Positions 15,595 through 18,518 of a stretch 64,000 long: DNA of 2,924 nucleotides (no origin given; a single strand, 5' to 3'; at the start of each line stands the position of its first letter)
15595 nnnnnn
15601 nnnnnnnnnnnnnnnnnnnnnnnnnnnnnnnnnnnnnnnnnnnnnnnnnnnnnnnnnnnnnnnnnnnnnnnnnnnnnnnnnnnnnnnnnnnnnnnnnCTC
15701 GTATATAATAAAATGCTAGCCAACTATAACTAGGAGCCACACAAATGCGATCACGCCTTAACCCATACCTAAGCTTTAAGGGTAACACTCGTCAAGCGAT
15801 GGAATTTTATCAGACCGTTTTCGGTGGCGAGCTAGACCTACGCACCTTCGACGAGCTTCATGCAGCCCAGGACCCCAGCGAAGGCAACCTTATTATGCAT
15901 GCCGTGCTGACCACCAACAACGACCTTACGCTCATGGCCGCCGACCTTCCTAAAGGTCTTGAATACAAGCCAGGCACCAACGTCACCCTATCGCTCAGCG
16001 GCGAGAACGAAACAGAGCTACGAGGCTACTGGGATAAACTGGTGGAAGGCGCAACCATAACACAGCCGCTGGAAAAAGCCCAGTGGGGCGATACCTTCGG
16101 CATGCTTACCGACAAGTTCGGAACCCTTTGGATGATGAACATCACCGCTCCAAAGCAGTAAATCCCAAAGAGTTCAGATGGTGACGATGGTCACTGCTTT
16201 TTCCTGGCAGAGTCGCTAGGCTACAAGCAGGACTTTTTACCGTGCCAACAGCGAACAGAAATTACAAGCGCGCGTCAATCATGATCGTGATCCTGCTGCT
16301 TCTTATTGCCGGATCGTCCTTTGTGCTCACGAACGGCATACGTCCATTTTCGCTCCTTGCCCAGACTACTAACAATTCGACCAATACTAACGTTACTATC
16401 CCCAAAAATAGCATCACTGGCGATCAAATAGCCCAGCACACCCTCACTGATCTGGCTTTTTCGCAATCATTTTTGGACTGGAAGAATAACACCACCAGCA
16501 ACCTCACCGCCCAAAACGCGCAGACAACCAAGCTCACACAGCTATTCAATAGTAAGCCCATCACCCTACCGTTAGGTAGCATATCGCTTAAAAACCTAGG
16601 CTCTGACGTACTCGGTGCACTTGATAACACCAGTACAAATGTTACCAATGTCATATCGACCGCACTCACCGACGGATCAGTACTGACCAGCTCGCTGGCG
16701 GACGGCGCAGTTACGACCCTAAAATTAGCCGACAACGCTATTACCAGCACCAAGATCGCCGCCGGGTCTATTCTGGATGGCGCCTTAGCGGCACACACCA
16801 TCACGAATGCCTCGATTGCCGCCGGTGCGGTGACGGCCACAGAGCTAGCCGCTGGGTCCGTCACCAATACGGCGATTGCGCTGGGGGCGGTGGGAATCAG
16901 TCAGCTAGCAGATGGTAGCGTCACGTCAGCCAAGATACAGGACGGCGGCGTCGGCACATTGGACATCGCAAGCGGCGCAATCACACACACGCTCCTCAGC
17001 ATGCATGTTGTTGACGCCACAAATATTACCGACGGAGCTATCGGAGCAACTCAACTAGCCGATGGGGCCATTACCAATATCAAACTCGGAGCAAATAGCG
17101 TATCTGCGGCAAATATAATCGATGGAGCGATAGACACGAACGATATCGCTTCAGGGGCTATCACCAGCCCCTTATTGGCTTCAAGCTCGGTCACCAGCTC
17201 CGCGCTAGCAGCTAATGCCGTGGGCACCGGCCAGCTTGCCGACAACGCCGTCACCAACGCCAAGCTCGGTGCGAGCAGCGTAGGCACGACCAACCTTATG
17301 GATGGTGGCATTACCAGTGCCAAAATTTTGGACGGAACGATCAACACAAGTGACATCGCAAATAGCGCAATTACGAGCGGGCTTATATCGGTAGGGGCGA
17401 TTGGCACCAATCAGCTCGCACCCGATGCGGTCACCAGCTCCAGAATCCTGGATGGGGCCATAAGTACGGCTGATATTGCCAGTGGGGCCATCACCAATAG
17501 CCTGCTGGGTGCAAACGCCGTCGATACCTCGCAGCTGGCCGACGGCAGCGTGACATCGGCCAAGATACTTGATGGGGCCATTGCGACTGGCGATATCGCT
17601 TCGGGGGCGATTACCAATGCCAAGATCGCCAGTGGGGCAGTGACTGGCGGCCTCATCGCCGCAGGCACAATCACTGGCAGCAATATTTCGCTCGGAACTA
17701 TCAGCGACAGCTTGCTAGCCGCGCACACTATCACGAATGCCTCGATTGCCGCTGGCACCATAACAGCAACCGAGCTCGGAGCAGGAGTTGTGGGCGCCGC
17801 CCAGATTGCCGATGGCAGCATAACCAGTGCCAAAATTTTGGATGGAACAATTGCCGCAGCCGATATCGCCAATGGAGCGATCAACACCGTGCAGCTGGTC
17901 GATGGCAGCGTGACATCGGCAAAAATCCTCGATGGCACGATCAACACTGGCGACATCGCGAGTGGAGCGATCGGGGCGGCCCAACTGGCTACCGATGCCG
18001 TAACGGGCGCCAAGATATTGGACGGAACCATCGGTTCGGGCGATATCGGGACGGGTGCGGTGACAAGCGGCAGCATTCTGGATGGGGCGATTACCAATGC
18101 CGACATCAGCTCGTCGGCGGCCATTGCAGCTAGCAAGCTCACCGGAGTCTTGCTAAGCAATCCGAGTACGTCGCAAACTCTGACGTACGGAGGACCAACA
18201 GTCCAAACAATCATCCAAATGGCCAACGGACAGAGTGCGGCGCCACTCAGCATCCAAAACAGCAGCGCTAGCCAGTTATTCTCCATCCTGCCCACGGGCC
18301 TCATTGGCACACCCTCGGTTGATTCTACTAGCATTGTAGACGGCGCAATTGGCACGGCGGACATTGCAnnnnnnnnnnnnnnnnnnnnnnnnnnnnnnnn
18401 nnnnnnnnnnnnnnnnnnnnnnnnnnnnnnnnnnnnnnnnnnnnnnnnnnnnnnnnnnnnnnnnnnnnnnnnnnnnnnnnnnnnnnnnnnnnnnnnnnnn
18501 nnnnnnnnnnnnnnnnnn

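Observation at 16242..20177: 1311-aa membrane-anchored fibre protein made of 5/10-residue repeats with a 316-aa super-repeat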

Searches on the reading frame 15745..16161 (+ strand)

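Call 13: search_protein_families(library=pfam, proteins=[window:15745-16161:+], max_evalue=0.001)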
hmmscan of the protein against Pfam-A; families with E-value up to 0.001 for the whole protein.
window:15745-16161:+ (138 aa): 2 families
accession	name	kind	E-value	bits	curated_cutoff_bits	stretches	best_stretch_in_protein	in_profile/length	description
PF00903.31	Glyoxalase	-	2.4e-10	41.3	20.6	1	5-130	2-120/121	Glyoxalase/Bleomycin resistance protein/Dioxygenase superfamily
PF06983.19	3-dmu-9_3-mt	-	2.6e-09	38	24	1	5-129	3-113/116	3-demethylubiquinone-9 3-methyltransferase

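Call 95: search_protein_families(library=phrogs, proteins=[window:15745-16161:+], max_evalue=0.001)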
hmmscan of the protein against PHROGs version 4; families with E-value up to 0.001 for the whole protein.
window:15745-16161:+ (138 aa): 0 families

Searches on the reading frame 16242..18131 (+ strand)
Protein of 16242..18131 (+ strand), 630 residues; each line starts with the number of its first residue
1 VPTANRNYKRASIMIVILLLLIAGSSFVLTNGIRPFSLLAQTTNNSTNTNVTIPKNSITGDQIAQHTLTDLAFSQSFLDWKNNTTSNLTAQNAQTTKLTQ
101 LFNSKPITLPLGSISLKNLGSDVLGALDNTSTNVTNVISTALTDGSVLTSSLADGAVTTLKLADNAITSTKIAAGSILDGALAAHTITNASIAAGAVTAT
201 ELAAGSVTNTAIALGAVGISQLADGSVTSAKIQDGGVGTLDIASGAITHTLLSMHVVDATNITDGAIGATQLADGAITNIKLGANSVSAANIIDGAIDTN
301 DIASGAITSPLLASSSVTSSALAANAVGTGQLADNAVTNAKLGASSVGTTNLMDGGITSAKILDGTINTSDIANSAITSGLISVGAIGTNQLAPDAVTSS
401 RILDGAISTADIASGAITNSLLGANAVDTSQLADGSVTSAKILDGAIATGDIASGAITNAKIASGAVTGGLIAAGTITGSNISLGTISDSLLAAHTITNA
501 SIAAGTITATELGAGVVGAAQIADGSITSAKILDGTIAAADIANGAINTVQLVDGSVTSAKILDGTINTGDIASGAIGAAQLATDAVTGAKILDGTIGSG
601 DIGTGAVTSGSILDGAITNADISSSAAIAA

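Call 81: predict_structure(alignment_id=A7)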
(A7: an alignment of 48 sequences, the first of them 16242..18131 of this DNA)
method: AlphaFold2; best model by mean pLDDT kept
length: 630 residues; sequences in the alignment: 48
mean_pLDDT: 57.9   pTM: 0.25
mean pLDDT of the five models: 57.9, 56.3, 54.8, 51.6, 50.3
residues with pLDDT >= 90: 0; 70-90: 140; 50-70: 305; < 50: 185
segments of 3 or more residues with pLDDT < 50: 1-9, 26-55, 57-59, 64-70, 84-91, 100-102, 104-139, 337-343, 346-348, 350-359, 372-378, 380-389, 469-471, 589-606, 624-630
pLDDT, mean of each block of 10 residues (from residue 1): 42 59 45 37 35 46 47 59 50 50 45 45 45 46 66 72 75 73 59 68 65 68 75 73 66 54 54 53 57 65 57 51 53 51 47 48 54 47 46 64 73 65 62 68 72 69 54 50 52 54 67 68 74 77 73 72 72 67 55 45 49 54 46
secondary structure, 60 per line:
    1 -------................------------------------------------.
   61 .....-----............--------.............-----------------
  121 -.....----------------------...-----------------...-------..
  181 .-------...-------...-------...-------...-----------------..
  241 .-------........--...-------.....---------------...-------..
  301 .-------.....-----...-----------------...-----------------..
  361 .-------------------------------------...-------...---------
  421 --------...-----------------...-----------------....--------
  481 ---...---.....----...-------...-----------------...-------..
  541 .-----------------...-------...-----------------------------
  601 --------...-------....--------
elements in order (helices of 4 or more, strands of 3 or more residues): H8-23 H60-65 H71-82 H91-103 H122-126 H249-256 H269-273 H309-313 H469-472 H490-494 H619-622

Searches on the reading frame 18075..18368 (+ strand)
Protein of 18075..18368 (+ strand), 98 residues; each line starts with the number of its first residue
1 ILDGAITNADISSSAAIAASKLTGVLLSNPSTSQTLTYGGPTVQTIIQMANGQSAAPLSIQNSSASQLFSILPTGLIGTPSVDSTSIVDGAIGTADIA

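Call 16: find_homologous_proteins(query=window:18075-18368:+, max_evalue=0.01)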
Query seq(98 aa): 3 candidates shared short words with the query, none scored E <= 0.01.

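Call 80: search_protein_families(library=phrogs, proteins=[window:18102-18341:+], max_evalue=1)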
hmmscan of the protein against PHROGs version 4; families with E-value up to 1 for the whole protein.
seq(80 aa): 1 family
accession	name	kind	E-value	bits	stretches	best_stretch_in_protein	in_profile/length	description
phrog_29506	-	unknown function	0.088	13.2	1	23-58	95-129/288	-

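Call 91: find_related_loci(query=window:18102-18368:+, collection=metagenome_contigs, flank=6000)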
Query seq(89 aa) (89 aa) in metagenome_contigs; peptide patterns used: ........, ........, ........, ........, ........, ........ (x = any residue, [..] = any of these).
600 stretches matched a pattern, but none encodes a relative of the query by tblastn (E <= 1e-3).

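Call 94: find_related_loci(query=A8, collection=metagenome_contigs, flank=6000)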
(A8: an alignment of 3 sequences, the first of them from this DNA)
Query A8 (89 aa) in metagenome_contigs; peptide patterns used: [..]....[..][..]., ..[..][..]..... (x = any residue, [..] = any of these).
600 stretches matched a pattern, but none encodes a relative of the query by tblastn (E <= 1e-3).
